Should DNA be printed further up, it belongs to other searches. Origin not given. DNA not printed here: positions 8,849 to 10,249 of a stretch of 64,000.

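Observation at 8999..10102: Alpha-oxoamine-synthase-like protein with both PLP-contacting residues substituted, translationally coupled to secA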

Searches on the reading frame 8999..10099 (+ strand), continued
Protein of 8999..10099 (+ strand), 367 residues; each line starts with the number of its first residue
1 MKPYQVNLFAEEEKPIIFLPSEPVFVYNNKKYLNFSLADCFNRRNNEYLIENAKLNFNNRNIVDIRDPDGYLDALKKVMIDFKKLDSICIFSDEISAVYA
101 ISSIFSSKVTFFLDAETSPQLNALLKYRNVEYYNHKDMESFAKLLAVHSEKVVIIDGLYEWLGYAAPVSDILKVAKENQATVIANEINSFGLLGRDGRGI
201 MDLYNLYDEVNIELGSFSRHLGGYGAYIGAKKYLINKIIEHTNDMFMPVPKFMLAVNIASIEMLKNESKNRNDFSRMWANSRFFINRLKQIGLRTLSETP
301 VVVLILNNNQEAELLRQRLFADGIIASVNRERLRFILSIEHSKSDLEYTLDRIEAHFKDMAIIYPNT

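Call 30: fold_search(model_id=the predicted structure, library=pdb)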
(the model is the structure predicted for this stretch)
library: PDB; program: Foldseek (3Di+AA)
matches with E <= 10: 1970; with E <= 0.001: 1816
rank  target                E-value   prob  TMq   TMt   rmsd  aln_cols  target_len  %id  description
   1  8s1y_B                3.4e-25  1.00  0.83  0.77   3.2       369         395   22  ThaOS V79A (released 2025-03-05)
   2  7poc_A                1.7e-24  1.00  0.83  0.78   3.3       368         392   21  An Irreversible, Promiscuous and Highly Thermostable Claisen-Condensation Biocatalyst Drives the Synthesis of Substitu (released 2022-09-21)
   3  8s1y_A                1.7e-24  1.00  0.84  0.78   3.8       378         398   21  ThaOS V79A (released 2025-03-05)
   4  7poa_B                1.8e-24  1.00  0.82  0.77   3.3       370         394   21  An Irreversible, Promiscuous and Highly Thermostable Claisen-Condensation Biocatalyst Drives the Synthesis of Substitu (released 2022-09-21)
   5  7poa_A                3.6e-24  1.00  0.82  0.76   3.2       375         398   21  An Irreversible, Promiscuous and Highly Thermostable Claisen-Condensation Biocatalyst Drives the Synthesis of Substitu (released 2022-09-21)
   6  2jg2                  4.3e-24  1.00  0.83  0.77   3.3       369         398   20  HIGH RESOLUTION STRUCTURE OF SPT WITH PLP INTERNAL ALDIMINE (released 2007-05-01)
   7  7pob_A                5.4e-24  1.00  0.83  0.78   3.2       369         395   22  An Irreversible, Promiscuous and Highly Thermostable Claisen-Condensation Biocatalyst Drives the Synthesis of Substitu (released 2022-09-21)
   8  7poc_B                6.0e-24  1.00  0.82  0.77   3.2       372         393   21  An Irreversible, Promiscuous and Highly Thermostable Claisen-Condensation Biocatalyst Drives the Synthesis of Substitu (released 2022-09-21)
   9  8guh                  6.0e-24  1.00  0.81  0.76   3.7       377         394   16  Serine Palmitoyltransferase from Sphingobacterium multivorum complexed with Tris (released 2023-07-19)
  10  2w8u                  6.8e-24  1.00  0.83  0.77   3.3       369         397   20  SPT with PLP, N100Y (released 2009-01-27)
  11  4bmk_A                1.2e-23  1.00  0.83  0.77   3.2       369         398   20  Serine Palmitoyltransferase K265A from S. paucimobilis with bound PLP- Myriocin Aldimine (released 2013-09-04)
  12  2w8v                  2.5e-23  1.00  0.83  0.77   3.2       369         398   20  SPT with PLP, N100W (released 2009-01-27)
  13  2w8t                  3.4e-23  1.00  0.83  0.77   3.2       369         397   20  SPT with PLP, N100C (released 2009-01-27)
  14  2jgt_B                4.0e-23  1.00  0.79  0.80   3.5       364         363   20  Low resolution structure of SPT (released 2007-05-01)
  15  2jgt_A                4.5e-23  1.00  0.79  0.79   3.5       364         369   20  Low resolution structure of SPT (released 2007-05-01)
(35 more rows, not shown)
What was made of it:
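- Closest known: Alpha-oxoamine synthases / CoA-dependent acyltransferases. Same: Same fold-type I PLP fold and domain order (Foldseek TM 0.83, call 30).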

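Call 33: find_encoding_contigs(protein=P0235, flank=6000, max_places=2)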
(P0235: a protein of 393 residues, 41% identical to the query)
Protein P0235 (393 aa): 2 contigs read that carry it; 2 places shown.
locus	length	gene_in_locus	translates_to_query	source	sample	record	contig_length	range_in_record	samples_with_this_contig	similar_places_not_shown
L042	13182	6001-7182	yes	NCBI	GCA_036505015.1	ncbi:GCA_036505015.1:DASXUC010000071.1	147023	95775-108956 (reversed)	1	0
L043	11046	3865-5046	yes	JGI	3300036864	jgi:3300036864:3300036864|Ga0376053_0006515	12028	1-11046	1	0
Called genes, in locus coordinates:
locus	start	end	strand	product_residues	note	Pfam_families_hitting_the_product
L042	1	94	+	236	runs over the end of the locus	PF00005:ABC_tran, PF13304:AAA_21 (faint)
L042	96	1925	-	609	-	PF00672:HAMP, PF00989:PAS, PF13188:PAS_8 (faint), PF08448:PAS_4, PF13426:PAS_9, PF00512:HisKA, PF02518:HATPase_c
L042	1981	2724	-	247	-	PF00072:Response_reg, PF00486:Trans_reg_C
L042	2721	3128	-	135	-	PF09990:DUF2231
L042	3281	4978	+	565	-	PF27840:ScmC (weak)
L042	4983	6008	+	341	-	PF08240:ADH_N, PF16912:Glu_dehyd_C, PF00107:ADH_zinc_N, PF13602:ADH_zinc_N_2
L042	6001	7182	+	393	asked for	PF00155:Aminotran_1_2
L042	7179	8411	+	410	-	PF03453:MoeA_N, PF00994:MoCF_biosynth, PF03454:MoeA_C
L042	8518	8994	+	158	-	PF01967:MoaC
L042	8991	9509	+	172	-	PF00994:MoCF_biosynth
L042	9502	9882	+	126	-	PF03061:4HBT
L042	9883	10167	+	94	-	-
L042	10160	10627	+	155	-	PF01668:SmpB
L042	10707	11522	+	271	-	-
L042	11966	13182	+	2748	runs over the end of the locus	PF11329:DUF3131 (weak), PF10091:Glycoamylase, PF06165:GH94_b-supersand, PF17167:Glyco_hydro_94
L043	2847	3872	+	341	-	PF08240:ADH_N, PF16912:Glu_dehyd_C, PF00107:ADH_zinc_N, PF13602:ADH_zinc_N_2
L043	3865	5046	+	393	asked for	PF00155:Aminotran_1_2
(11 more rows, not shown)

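Call 34: find_encoding_contigs(protein=P0232, flank=6000, max_places=2)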
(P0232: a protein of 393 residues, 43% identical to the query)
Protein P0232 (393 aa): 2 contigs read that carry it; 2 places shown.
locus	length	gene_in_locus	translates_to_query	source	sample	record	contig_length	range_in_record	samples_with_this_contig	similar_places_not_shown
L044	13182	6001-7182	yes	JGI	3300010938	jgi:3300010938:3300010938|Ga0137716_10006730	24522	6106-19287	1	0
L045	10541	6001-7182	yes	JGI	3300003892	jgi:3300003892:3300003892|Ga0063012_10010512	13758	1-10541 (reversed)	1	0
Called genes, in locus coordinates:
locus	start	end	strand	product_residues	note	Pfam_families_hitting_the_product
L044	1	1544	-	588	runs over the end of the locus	PF00672:HAMP, PF00989:PAS, PF08448:PAS_4, PF13426:PAS_9 (weak), PF00512:HisKA, PF02518:HATPase_c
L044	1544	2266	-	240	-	PF00072:Response_reg, PF00486:Trans_reg_C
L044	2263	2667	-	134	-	PF09990:DUF2231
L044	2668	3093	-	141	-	-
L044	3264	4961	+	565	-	PF27840:ScmC (weak)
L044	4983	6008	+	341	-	PF08240:ADH_N, PF16912:Glu_dehyd_C, PF00107:ADH_zinc_N, PF13602:ADH_zinc_N_2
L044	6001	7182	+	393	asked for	PF00155:Aminotran_1_2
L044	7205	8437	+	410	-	PF03453:MoeA_N, PF00994:MoCF_biosynth, PF03454:MoeA_C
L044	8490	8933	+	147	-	PF01967:MoaC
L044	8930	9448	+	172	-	PF00994:MoCF_biosynth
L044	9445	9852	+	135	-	PF03061:4HBT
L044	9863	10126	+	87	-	-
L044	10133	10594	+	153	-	PF01668:SmpB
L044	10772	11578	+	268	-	-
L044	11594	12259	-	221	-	PF13365:Trypsin_2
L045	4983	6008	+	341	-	PF08240:ADH_N, PF16912:Glu_dehyd_C, PF00107:ADH_zinc_N, PF13602:ADH_zinc_N_2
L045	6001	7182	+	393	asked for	PF00155:Aminotran_1_2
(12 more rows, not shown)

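Call 51: find_related_loci(query=A4, collection=metagenome_contigs, flank=4500)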
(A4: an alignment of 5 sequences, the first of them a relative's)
Query A4 (385 aa) in metagenome_contigs; peptide patterns used: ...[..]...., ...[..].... (x = any residue, [..] = any of these).
600 stretches matched a pattern (row limit reached: there are more); 195 encode a relative of the query (tblastn E <= 1e-3); the best 80 are kept; 80 distinct loci.
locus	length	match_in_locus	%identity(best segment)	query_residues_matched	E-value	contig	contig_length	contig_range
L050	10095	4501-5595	37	22-384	5e-81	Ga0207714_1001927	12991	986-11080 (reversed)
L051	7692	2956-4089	36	11-384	4e-80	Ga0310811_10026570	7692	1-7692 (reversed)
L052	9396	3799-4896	34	22-384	2e-79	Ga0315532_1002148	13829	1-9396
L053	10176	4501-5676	35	1-384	7e-78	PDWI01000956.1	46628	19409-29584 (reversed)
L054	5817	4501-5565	35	33-384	4e-77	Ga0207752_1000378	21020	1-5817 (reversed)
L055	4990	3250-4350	37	22-384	5e-76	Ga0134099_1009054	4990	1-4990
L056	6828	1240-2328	37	22-379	2e-75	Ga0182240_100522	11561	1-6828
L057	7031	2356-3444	37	22-379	4e-75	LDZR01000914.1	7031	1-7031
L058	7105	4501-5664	34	10-384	1e-71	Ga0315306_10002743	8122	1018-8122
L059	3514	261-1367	35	22-385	4e-70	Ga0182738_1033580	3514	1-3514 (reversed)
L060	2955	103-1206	36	22-384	3e-70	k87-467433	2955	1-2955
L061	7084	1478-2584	35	22-385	2e-69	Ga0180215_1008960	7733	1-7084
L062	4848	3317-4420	36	22-384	4e-69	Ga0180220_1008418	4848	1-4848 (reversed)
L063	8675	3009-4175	32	3-384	8e-69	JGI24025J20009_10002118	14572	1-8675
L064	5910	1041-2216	36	6-384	8e-69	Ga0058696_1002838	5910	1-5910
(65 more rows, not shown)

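Call 64: search_protein_families(library=pfam, proteins=[P0080, P0121, P0161, P0163, P0219, P0079], max_evalue=0.0001)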
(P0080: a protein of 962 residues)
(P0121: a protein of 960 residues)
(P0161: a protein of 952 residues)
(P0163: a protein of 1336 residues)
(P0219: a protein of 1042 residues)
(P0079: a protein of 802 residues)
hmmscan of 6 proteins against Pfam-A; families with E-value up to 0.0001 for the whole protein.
P0080 (962 aa): 4 families
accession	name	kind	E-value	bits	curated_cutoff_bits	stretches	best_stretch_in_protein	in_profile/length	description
PF00155.27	Aminotran_1_2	-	5.3e-74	250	19.7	2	197-548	2-360/361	Aminotransferase class I and II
PF01212.27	Beta_elim_lyase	-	6e-06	26.2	27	1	238-422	28-221/288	Beta-eliminating lyase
PF00266.25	Aminotran_5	-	8.5e-05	22.1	21.5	0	243-372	44-181/371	Aminotransferase class-V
PF01041.23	DegT_DnrJ_EryC1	-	9.5e-05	22.2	19.8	0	244-374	26-153/360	DegT/DnrJ/EryC1/StrS aminotransferase family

P0121 (960 aa): 2 families
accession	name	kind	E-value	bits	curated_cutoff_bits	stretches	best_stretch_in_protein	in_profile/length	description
PF00155.27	Aminotran_1_2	-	2.2e-81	274.3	19.7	2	106-464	2-361/361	Aminotransferase class I and II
PF01212.27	Beta_elim_lyase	-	8.6e-09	35.6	27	1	152-395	33-271/288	Beta-eliminating lyase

P0161 (952 aa): 4 families
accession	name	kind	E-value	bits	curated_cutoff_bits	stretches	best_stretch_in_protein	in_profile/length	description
PF00155.27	Aminotran_1_2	-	4e-71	240.5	19.7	2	142-499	2-361/361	Aminotransferase class I and II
PF01212.27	Beta_elim_lyase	-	3.4e-08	33.6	27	1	190-400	34-247/288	Beta-eliminating lyase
PF01053.26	Cys_Met_Meta_PP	-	1.3e-05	24.3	27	0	608-733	54-176/381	Cys/Met metabolism PLP-dependent enzyme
PF01041.23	DegT_DnrJ_EryC1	-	6.5e-05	22.8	19.8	0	190-326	26-153/360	DegT/DnrJ/EryC1/StrS aminotransferase family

P0163 (1336 aa): 5 families
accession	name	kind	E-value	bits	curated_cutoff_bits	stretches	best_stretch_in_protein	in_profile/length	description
PF00155.27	Aminotran_1_2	-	1.1e-65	222.6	19.7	2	127-482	3-361/361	Aminotransferase class I and II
PF01212.27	Beta_elim_lyase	-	1.6e-06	28.1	27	0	173-354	32-221/288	Beta-eliminating lyase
PF01041.23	DegT_DnrJ_EryC1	-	2e-06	27.7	19.8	0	175-305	26-152/360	DegT/DnrJ/EryC1/StrS aminotransferase family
PF00266.25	Aminotran_5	-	2.5e-06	27.2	21.5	0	204-305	77-182/371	Aminotransferase class-V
PF01053.26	Cys_Met_Meta_PP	-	9.6e-06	24.8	27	0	173-301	52-176/381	Cys/Met metabolism PLP-dependent enzyme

P0219 (1042 aa): 2 families
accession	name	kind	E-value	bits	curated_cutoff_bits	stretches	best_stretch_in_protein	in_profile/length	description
PF00155.27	Aminotran_1_2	-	6.7e-65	220.1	19.7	2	204-559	2-359/361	Aminotransferase class I and II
PF01212.27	Beta_elim_lyase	-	7.9e-08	32.4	27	0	248-492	30-271/288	Beta-eliminating lyase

P0079 (802 aa): 2 families
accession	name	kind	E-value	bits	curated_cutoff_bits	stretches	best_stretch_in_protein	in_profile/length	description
PF00155.27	Aminotran_1_2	-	1.8e-62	212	19.7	2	456-793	2-361/361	Aminotransferase class I and II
PF01212.27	Beta_elim_lyase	-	4.1e-06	26.8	27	0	499-571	31-106/288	Beta-eliminating lyase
